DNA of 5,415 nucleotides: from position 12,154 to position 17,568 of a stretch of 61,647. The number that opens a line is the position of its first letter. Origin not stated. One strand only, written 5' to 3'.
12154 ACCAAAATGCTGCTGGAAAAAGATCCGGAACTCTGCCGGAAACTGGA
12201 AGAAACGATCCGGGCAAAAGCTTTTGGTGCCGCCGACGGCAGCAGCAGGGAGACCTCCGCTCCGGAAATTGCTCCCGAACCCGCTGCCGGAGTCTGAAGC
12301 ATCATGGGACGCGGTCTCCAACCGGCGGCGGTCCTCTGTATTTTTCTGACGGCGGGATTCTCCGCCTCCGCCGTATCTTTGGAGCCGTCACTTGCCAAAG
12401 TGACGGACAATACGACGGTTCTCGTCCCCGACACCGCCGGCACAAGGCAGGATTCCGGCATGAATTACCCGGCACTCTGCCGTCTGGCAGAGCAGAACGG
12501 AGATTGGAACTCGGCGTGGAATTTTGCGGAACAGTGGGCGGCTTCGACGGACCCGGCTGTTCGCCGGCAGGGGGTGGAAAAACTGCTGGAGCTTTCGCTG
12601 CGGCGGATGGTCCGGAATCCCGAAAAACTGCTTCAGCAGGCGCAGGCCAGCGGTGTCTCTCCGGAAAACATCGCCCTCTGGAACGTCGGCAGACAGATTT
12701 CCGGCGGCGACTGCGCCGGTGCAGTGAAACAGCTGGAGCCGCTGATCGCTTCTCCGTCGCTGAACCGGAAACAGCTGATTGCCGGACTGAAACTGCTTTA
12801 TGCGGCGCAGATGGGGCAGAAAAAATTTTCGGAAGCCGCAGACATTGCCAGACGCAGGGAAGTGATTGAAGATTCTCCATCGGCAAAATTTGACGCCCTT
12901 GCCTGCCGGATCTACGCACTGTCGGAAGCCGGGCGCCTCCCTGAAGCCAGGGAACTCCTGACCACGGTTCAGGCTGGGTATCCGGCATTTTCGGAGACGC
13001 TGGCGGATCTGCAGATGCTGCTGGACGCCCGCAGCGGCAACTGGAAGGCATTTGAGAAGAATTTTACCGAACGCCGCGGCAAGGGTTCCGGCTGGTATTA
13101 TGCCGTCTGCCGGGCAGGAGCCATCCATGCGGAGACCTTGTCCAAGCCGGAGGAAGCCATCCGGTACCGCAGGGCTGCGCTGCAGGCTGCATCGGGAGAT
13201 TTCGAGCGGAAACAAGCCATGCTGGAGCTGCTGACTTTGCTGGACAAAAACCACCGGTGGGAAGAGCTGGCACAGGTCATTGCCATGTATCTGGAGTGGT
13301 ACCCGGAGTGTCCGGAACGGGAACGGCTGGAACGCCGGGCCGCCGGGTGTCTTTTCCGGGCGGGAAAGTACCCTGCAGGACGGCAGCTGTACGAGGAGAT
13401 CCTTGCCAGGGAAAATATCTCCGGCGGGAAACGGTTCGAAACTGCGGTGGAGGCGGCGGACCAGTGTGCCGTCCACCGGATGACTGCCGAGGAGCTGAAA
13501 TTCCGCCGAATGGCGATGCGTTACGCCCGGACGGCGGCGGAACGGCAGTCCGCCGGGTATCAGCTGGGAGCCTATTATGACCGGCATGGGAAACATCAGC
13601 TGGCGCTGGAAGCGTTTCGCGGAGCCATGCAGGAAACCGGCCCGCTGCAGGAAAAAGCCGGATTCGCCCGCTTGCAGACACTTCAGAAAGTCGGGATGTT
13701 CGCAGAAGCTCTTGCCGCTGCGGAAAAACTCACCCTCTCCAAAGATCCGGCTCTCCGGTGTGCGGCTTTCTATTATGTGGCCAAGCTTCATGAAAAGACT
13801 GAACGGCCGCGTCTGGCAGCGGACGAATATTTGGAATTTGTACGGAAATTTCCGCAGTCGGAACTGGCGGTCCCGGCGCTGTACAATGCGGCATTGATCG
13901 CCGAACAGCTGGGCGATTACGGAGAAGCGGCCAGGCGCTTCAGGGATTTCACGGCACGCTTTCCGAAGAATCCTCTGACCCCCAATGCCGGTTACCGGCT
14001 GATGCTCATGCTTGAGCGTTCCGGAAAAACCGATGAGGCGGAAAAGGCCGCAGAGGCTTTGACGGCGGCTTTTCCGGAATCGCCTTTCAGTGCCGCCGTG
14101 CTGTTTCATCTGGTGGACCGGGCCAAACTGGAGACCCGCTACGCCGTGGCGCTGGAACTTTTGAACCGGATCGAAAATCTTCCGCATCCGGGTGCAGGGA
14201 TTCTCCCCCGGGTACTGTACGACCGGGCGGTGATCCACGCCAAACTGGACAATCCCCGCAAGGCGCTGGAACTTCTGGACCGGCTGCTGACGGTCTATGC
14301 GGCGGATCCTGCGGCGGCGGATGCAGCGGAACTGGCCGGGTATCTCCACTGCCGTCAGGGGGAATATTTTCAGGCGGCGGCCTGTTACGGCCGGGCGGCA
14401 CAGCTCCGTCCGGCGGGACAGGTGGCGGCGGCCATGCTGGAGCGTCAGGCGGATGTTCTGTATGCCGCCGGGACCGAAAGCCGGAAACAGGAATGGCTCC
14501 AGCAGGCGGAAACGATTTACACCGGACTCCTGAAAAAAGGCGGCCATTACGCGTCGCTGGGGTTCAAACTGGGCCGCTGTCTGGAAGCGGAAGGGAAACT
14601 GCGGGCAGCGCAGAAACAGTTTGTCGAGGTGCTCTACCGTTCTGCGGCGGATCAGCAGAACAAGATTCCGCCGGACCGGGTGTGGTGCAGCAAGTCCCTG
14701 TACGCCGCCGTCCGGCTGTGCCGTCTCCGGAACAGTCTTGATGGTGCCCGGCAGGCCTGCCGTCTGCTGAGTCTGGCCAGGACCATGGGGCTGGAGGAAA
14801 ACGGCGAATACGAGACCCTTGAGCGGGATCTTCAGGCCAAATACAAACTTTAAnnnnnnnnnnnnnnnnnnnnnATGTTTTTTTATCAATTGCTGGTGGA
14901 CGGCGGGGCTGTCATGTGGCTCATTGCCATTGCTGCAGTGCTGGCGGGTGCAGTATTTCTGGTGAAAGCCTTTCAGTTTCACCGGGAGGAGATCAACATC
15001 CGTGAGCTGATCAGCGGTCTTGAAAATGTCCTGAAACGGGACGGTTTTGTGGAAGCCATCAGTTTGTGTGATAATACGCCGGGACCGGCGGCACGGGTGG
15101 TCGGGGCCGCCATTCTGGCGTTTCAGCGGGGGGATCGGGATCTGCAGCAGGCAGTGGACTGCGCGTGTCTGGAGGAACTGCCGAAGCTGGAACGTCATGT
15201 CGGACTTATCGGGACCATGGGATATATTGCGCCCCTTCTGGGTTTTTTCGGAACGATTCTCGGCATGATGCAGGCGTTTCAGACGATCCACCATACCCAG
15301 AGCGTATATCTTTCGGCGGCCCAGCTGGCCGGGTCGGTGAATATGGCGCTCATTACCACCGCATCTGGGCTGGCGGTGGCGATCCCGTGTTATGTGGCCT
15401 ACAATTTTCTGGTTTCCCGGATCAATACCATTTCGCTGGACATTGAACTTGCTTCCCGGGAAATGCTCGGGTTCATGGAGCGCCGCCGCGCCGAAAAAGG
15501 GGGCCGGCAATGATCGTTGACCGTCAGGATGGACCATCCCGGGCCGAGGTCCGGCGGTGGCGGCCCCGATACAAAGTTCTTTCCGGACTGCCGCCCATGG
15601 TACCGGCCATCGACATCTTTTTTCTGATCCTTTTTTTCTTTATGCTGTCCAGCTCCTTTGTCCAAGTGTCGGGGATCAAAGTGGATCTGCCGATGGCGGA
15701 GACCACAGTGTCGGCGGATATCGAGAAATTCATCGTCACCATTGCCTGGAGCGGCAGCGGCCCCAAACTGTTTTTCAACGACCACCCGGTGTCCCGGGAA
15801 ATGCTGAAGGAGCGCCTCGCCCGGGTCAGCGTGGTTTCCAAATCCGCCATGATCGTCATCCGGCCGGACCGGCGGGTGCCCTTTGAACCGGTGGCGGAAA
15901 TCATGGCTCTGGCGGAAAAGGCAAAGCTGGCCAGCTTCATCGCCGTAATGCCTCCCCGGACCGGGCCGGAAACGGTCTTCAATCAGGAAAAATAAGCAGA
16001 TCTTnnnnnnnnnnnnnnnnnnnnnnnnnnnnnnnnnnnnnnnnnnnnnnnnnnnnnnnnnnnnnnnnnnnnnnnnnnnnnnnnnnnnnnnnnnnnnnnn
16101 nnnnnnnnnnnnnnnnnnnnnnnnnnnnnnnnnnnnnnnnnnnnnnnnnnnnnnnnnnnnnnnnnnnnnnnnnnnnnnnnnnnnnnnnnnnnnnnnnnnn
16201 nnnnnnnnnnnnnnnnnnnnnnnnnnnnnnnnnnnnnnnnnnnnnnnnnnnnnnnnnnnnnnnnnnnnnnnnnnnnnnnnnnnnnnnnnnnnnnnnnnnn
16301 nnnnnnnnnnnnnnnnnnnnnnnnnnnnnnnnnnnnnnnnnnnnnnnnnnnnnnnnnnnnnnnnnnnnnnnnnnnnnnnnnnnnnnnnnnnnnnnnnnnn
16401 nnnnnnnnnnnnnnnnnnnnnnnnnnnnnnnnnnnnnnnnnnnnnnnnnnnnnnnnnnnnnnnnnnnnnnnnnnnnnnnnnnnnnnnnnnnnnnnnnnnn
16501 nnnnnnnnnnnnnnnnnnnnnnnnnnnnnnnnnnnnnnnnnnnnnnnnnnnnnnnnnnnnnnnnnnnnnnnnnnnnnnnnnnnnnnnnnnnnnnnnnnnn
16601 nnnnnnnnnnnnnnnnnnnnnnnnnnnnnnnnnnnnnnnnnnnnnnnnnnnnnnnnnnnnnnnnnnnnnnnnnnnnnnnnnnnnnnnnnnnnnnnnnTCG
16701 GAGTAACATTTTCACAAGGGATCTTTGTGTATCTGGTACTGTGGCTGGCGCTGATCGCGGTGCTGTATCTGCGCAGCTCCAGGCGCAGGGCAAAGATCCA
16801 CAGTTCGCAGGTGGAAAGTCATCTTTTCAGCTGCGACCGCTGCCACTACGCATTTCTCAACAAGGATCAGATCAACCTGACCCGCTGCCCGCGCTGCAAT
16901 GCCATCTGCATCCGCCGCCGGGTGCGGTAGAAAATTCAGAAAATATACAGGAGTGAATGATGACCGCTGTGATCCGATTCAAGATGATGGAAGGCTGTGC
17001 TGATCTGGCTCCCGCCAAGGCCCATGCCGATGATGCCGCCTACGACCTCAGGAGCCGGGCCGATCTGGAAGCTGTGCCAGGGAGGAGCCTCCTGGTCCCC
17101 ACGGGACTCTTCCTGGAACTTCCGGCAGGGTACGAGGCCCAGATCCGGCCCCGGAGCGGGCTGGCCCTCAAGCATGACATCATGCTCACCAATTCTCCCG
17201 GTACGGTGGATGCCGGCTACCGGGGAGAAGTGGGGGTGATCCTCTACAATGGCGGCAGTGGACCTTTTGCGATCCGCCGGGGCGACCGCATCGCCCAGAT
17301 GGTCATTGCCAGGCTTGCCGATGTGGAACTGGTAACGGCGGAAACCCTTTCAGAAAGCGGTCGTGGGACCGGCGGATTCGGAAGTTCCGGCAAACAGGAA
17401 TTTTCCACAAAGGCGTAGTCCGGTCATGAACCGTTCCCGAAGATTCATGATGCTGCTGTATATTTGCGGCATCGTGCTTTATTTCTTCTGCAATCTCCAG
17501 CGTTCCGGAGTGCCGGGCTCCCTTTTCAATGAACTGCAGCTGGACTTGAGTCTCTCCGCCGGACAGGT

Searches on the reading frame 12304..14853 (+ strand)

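Call 10: search_protein_families(library=pfam, proteins=[window:12304-14853:+], max_evalue=0.001)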
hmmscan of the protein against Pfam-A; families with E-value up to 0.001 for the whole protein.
window:12304-14853:+ (849 aa): 8 families
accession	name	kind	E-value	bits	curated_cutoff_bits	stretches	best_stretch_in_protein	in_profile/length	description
PF07719.23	TPR_2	-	9.7e-12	44.5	27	0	525-556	3-34/34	Tetratricopeptide repeat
PF13428.12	TPR_14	-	3.1e-09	37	23.5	0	561-594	2-35/44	Tetratricopeptide repeat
PF13174.12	TPR_6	-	3.7e-09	37.1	26.3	0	525-555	2-32/33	Tetratricopeptide repeat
PF13432.12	TPR_16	-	2.4e-08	34.7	32.7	1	527-594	1-65/65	Tetratricopeptide repeat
PF13424.12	TPR_12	-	1.6e-07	31.9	30.1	0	637-702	5-75/77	Tetratricopeptide repeat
PF24575.1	TPR_Slam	-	2e-06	28.6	35.2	0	718-773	49-104/104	Surface lipoprotein assembly modifier, N-terminal TPR repeats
PF13525.12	YfiO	-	4.5e-05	23.8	25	0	525-601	7-83/203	Outer membrane lipoprotein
PF14559.12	TPR_19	-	0.00024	21.8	25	0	535-593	3-58/68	Tetratricopeptide repeat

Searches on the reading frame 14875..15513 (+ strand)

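Call 10: search_protein_families(library=pfam, proteins=[window:14875-15513:+], max_evalue=0.001)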
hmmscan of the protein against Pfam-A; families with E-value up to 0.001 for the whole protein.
window:14875-15513:+ (212 aa): 1 family
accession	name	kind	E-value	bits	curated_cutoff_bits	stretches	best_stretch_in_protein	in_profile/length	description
PF01618.21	MotA_ExbB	-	9.8e-28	96.9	22.9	1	86-191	23-126/127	MotA/TolQ/ExbB proton channel family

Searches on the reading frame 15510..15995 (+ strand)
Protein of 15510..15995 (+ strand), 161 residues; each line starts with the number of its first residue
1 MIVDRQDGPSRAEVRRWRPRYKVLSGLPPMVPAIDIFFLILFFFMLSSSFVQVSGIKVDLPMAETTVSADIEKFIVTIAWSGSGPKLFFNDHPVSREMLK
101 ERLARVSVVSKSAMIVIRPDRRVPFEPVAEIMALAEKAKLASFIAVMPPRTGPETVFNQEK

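Call 11: search_protein_families(library=pfam, proteins=[window:15510-15995:+], max_evalue=0.001)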
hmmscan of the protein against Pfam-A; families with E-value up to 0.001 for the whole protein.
window:15510-15995:+ (161 aa): 1 family
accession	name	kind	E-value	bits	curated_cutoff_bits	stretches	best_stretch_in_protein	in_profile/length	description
PF02472.21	ExbD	-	2.7e-21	76.4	25.4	1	29-144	9-122/128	Biopolymer transport protein ExbD/TolR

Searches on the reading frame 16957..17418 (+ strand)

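Call 18: search_protein_families(library=pfam, proteins=[window:16957-17418:+], max_evalue=0.001)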
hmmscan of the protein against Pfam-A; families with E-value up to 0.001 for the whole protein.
window:16957-17418:+ (153 aa): 2 families
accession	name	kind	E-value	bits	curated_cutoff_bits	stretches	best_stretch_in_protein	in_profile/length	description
PF00692.24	dUTPase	-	1.1e-29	103.3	22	1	19-145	6-129/129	dUTPase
PF22769.1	DCD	-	3.8e-11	43.7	27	1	41-119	75-152/153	dCTP deaminase-like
